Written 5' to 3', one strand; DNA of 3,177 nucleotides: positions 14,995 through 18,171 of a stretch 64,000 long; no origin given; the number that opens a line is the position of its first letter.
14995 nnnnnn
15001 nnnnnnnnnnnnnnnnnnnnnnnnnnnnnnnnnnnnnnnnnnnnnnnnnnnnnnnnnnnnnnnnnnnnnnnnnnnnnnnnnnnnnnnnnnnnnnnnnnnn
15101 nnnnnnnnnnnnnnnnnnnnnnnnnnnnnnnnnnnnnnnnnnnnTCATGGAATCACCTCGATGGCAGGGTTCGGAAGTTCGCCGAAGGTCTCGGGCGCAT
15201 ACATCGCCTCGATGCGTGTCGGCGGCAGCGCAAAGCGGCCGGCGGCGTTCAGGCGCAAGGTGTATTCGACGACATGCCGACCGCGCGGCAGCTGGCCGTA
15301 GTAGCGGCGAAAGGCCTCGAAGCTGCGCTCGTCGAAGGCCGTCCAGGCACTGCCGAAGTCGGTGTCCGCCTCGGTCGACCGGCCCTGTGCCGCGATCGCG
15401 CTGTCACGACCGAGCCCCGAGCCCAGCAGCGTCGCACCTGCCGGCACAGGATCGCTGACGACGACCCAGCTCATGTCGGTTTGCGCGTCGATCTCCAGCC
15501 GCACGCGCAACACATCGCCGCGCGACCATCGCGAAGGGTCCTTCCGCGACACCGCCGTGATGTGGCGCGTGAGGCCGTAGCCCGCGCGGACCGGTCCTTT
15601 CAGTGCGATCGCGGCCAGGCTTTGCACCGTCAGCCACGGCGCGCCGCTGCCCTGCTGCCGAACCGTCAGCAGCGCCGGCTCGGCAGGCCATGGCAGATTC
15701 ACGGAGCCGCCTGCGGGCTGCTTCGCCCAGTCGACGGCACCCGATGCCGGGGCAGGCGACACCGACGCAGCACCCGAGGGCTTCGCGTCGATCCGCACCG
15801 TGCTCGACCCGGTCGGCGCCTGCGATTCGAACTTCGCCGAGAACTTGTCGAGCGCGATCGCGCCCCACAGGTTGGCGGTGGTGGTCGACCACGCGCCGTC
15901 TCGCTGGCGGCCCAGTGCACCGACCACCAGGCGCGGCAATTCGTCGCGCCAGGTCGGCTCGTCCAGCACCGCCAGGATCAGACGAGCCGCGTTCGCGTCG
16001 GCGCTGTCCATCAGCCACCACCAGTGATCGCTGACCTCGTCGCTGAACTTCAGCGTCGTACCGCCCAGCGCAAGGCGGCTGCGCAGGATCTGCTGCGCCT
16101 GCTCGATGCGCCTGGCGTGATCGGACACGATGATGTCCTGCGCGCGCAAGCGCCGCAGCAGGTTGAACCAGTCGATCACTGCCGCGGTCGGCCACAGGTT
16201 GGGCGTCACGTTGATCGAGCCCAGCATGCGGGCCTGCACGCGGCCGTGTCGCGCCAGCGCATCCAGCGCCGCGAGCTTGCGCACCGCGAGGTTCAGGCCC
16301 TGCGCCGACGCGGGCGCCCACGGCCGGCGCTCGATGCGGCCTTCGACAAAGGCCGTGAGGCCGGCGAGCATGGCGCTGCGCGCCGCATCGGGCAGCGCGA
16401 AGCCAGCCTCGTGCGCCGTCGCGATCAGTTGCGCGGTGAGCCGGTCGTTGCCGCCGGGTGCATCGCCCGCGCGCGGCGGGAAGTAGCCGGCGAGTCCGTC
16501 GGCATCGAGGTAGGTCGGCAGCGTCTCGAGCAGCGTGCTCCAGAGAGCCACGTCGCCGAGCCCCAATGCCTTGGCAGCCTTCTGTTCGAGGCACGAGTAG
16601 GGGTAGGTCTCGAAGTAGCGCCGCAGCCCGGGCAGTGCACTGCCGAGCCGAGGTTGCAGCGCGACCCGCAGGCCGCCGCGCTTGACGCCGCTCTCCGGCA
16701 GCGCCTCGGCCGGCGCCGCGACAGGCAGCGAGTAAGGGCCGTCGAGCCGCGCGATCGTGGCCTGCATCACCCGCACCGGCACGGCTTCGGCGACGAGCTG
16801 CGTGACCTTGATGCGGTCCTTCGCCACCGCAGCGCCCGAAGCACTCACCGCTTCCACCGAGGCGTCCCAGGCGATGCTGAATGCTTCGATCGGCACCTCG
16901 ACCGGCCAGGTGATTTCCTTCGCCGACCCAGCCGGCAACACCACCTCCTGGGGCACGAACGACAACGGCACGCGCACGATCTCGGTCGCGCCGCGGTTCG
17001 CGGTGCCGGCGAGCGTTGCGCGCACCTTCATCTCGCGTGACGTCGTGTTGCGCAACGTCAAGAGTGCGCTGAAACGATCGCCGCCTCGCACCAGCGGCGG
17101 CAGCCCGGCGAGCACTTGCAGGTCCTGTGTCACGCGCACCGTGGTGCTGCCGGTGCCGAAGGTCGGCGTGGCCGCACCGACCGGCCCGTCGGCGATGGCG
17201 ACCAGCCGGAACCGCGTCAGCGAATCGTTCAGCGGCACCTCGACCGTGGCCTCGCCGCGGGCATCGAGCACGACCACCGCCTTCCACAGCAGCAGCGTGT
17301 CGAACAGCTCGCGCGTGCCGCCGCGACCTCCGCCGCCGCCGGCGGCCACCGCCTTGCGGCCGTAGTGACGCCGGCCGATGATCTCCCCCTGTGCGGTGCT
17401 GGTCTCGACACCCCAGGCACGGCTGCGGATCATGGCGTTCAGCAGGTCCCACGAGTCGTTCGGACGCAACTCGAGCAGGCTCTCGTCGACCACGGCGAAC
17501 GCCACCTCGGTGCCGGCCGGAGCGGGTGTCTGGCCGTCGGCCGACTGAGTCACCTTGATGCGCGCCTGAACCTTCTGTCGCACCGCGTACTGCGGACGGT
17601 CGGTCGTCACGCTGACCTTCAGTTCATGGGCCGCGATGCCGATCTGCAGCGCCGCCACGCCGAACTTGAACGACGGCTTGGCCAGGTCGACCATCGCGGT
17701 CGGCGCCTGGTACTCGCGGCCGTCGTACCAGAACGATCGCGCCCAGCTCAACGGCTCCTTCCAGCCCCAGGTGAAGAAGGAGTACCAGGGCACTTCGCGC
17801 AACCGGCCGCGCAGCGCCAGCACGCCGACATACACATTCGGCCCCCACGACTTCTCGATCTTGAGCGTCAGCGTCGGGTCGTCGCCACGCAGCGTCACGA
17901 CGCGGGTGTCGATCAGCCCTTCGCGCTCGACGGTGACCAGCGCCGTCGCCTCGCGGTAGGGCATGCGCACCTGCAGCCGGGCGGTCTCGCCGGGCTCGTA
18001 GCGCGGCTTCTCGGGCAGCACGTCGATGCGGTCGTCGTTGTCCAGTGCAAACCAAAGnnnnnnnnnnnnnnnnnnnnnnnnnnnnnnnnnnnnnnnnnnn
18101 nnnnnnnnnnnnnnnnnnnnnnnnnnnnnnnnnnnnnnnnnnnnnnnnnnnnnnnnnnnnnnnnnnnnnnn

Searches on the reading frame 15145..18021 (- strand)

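Call 14: search_protein_families(library=pfam, proteins=[window:15145-18021:-], max_evalue=0.0001)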
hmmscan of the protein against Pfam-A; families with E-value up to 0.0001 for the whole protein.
window:15145-18021:- (958 aa): 3 families
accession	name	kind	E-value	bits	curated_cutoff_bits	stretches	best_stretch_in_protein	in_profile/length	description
PF17973.7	bMG10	-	1e-26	94.1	26.2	1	814-944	1-131/131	Bacterial Alpha-2-macroglobulin MG10 domain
PF07703.20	A2M_BRD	-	6.3e-18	65.9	22.7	1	3-185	5-140/140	Alpha-2-macroglobulin bait region domain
PF00207.28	A2M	-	1.3e-10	41.4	21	1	245-336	3-91/92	Alpha-2-macroglobulin family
